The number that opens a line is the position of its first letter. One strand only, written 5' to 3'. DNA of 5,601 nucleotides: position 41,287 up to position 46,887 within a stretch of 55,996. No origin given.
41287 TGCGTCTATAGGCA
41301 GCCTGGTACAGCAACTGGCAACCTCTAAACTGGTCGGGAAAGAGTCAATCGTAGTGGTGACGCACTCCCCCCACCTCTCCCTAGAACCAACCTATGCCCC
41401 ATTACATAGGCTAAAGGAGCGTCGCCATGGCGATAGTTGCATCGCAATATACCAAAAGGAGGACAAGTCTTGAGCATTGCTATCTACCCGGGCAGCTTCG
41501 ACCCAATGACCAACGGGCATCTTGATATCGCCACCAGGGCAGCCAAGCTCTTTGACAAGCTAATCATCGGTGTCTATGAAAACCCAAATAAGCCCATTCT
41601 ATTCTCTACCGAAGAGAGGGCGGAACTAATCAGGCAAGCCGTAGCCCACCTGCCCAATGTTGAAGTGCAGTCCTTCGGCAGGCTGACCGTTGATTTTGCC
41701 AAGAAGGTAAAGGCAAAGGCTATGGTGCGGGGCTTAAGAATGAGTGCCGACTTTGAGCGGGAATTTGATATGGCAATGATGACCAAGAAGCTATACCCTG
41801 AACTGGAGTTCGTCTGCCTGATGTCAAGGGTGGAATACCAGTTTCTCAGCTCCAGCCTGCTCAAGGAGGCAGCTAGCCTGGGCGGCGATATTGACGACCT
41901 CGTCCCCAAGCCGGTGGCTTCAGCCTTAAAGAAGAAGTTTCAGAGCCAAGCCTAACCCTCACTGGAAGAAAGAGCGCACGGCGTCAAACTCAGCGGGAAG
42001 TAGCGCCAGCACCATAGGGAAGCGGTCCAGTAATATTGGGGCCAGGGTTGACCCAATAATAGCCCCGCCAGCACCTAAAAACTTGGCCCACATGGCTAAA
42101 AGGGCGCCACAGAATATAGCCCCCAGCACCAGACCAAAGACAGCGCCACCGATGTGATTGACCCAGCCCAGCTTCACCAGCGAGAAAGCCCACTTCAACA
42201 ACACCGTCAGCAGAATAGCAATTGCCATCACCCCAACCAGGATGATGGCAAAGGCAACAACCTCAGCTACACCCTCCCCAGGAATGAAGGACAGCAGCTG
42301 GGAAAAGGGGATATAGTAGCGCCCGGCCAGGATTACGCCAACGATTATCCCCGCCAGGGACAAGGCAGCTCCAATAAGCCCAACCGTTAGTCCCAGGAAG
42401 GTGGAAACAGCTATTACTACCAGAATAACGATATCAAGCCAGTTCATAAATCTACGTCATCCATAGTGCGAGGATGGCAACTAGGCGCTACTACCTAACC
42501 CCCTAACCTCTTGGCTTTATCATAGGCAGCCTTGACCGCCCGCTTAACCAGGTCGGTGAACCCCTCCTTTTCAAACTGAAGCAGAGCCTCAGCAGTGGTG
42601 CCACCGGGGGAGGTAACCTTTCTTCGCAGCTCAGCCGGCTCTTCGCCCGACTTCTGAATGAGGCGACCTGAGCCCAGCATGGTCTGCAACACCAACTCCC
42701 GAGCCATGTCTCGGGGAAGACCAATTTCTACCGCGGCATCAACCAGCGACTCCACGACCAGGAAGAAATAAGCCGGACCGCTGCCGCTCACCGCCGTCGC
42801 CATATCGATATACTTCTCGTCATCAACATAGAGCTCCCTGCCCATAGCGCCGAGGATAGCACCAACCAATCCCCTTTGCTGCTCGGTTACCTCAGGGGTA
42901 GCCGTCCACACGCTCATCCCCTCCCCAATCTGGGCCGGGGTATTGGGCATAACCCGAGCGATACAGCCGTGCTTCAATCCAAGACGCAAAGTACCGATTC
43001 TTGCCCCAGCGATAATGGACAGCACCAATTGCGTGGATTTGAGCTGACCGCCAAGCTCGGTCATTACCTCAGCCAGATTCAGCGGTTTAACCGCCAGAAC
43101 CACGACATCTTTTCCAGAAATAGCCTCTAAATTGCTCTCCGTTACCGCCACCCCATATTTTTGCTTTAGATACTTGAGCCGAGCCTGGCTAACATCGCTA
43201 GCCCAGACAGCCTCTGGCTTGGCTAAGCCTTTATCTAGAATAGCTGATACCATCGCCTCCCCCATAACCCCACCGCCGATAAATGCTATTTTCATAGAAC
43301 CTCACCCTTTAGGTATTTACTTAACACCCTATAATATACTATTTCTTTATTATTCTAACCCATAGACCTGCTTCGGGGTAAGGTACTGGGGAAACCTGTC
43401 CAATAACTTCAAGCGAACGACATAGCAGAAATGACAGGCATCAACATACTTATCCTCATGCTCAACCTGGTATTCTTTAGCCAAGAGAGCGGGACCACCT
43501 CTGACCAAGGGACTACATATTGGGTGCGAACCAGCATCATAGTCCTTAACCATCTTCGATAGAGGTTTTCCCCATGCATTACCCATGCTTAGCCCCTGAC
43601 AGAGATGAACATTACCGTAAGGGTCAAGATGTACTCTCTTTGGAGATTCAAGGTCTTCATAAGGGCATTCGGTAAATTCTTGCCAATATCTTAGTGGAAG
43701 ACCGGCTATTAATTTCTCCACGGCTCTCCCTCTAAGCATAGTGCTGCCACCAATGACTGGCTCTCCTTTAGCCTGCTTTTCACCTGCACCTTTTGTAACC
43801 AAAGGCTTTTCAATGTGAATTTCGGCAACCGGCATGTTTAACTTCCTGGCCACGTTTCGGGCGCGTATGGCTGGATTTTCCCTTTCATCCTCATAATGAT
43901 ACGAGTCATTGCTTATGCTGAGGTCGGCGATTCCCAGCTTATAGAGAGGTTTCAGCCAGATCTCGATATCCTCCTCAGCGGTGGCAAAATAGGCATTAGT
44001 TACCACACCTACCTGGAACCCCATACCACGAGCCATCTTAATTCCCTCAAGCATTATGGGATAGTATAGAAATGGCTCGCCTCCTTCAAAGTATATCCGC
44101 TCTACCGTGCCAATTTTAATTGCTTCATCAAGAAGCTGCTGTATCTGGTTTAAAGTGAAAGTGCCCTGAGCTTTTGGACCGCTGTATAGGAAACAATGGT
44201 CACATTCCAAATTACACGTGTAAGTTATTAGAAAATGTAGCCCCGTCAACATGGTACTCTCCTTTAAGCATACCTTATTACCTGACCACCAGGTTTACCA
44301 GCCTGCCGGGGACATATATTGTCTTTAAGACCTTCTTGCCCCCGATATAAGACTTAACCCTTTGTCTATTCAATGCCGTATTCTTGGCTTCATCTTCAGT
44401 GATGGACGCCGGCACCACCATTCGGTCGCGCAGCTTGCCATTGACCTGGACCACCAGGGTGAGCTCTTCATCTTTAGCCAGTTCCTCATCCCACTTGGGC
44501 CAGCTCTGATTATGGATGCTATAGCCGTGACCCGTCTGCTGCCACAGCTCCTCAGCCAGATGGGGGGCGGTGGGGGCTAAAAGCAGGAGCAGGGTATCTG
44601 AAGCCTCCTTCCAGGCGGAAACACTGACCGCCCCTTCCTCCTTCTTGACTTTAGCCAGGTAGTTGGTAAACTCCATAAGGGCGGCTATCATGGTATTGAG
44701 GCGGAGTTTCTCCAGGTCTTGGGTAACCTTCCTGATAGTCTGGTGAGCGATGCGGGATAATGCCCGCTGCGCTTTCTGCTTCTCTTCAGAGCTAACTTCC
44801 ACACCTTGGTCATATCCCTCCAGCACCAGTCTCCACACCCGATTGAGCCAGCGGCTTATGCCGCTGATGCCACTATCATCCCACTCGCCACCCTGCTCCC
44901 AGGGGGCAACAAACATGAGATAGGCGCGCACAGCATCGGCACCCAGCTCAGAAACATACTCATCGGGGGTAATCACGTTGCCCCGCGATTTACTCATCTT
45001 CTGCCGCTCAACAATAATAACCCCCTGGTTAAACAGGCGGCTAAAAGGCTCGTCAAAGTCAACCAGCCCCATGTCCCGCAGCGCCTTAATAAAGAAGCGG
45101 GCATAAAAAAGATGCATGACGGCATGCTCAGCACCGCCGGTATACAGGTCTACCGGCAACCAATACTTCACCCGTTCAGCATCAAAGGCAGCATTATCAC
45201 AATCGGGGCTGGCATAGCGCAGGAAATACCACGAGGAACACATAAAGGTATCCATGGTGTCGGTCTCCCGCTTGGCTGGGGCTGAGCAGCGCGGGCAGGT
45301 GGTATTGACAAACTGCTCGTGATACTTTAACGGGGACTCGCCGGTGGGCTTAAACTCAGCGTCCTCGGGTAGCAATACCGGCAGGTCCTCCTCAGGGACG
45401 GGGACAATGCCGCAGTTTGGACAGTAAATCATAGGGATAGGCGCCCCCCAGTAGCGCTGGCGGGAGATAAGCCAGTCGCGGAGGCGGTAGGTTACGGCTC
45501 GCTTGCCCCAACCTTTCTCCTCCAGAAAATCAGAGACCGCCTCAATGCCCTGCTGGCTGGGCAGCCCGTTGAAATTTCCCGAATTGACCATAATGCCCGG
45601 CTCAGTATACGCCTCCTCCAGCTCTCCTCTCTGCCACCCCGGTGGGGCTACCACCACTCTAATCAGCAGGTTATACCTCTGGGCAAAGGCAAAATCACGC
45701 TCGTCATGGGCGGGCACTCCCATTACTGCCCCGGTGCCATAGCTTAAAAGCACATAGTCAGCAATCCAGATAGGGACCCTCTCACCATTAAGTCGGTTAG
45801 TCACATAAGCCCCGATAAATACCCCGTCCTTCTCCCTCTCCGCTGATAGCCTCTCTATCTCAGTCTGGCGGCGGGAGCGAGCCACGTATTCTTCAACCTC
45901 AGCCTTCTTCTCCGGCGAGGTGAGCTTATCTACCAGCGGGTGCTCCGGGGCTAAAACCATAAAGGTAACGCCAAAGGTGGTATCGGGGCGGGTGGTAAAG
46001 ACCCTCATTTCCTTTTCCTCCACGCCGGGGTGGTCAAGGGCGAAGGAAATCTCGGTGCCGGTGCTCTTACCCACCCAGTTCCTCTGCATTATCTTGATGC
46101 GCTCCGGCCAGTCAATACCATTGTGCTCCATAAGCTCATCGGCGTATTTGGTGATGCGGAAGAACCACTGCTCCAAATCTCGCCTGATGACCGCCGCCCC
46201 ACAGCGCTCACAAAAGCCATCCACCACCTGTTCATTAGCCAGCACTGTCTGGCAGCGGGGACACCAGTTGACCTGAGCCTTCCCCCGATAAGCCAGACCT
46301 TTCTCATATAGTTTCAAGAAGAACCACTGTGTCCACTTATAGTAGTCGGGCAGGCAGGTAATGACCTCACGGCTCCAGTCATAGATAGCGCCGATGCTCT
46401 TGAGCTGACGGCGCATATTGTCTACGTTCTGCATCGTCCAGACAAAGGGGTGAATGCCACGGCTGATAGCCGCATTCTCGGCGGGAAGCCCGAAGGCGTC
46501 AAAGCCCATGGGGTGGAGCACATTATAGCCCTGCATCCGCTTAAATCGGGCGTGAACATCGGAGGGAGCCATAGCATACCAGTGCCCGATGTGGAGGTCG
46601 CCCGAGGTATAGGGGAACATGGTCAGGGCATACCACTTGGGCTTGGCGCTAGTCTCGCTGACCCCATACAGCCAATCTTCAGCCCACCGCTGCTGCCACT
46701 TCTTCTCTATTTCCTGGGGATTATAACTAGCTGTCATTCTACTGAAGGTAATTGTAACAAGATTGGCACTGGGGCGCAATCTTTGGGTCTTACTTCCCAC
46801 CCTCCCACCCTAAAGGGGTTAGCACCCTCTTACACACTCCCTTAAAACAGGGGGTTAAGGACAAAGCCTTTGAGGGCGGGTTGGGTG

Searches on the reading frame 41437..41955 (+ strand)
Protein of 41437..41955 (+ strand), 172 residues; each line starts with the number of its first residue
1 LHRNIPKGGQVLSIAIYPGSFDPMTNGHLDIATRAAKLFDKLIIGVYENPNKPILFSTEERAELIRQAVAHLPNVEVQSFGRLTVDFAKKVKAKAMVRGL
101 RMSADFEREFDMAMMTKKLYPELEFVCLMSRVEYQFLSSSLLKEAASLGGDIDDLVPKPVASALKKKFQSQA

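Call 73: search_protein_families(library=pfam, proteins=[window:41437-41955:+], max_evalue=0.00001)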
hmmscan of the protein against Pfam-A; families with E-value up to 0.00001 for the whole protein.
window:41437-41955:+ (172 aa): 1 family
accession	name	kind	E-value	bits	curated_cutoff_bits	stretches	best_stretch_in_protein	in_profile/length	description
PF01467.32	CTP_transf_like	-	2.2e-26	93.1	21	1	16-144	1-132/133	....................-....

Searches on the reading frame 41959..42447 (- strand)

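Call 73: search_protein_families(library=pfam, proteins=[window:41959-42447:-], max_evalue=0.00001)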
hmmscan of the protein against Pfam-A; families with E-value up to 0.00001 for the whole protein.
window:41959-42447:- (162 aa): 1 family
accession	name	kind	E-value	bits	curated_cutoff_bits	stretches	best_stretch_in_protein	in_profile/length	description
PF02674.22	Colicin_V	-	2.7e-23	83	29.3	1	4-139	1-139/144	Colicin V production protein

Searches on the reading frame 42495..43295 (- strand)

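Call 73: search_protein_families(library=pfam, proteins=[window:42495-43295:-], max_evalue=0.00001)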
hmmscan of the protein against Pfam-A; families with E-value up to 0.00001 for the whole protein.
window:42495-43295:- (266 aa): 3 families
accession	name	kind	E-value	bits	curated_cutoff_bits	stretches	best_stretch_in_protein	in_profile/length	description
PF14748.11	P5CR_dimer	-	4.8e-41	139.7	25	1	160-264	1-105/105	Pyrroline-5-carboxylate reductase dimerisation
PF03807.23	F420_oxidored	-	6.9e-20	71.9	21.6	1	2-97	1-94/94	NADP oxidoreductase coenzyme F420-dependent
PF03446.21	NAD_binding_2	-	9.6e-07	29.4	21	1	2-77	1-72/161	NAD binding domain of 6-phosphogluconate dehydrogenase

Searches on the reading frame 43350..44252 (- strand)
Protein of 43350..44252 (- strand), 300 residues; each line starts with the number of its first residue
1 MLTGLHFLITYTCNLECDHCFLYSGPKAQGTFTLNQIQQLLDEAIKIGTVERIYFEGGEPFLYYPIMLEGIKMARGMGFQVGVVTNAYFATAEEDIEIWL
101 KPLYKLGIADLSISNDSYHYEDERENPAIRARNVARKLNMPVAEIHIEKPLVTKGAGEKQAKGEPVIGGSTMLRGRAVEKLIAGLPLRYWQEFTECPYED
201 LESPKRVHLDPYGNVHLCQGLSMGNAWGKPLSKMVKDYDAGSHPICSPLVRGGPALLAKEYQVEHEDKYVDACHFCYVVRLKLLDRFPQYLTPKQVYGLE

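Call 73: search_protein_families(library=pfam, proteins=[window:43350-44252:-], max_evalue=0.00001)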
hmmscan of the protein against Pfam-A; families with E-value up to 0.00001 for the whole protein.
window:43350-44252:- (300 aa): 1 family
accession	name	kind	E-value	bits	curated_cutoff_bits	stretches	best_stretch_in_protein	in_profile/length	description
PF04055.27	Radical_SAM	-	1.4e-12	48.6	29.5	1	9-121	3-115/166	Radical SAM superfamily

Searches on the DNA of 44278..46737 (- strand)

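Call 82: search_rna_families(sources=[L132, L131, L126, L207], threshold=gathering)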
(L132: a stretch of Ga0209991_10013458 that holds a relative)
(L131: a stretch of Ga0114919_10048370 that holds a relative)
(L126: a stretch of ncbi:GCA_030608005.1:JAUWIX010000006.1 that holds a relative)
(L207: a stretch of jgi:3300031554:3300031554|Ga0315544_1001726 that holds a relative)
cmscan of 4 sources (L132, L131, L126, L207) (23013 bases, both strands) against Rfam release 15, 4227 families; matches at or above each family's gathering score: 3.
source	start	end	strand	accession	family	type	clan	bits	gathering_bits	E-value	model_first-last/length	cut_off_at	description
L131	514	586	+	RF00005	tRNA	Gene; tRNA;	CL00001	70.5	29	8.1e-14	1-71/71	no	tRNA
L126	2668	2740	+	RF00005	tRNA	Gene; tRNA;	CL00001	69.8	29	1.3e-13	1-71/71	no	tRNA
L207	866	938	+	RF00005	tRNA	Gene; tRNA;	CL00001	69.8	29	1.3e-13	1-71/71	no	tRNA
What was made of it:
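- Tried and rejected: No Rfam hit (call 82).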
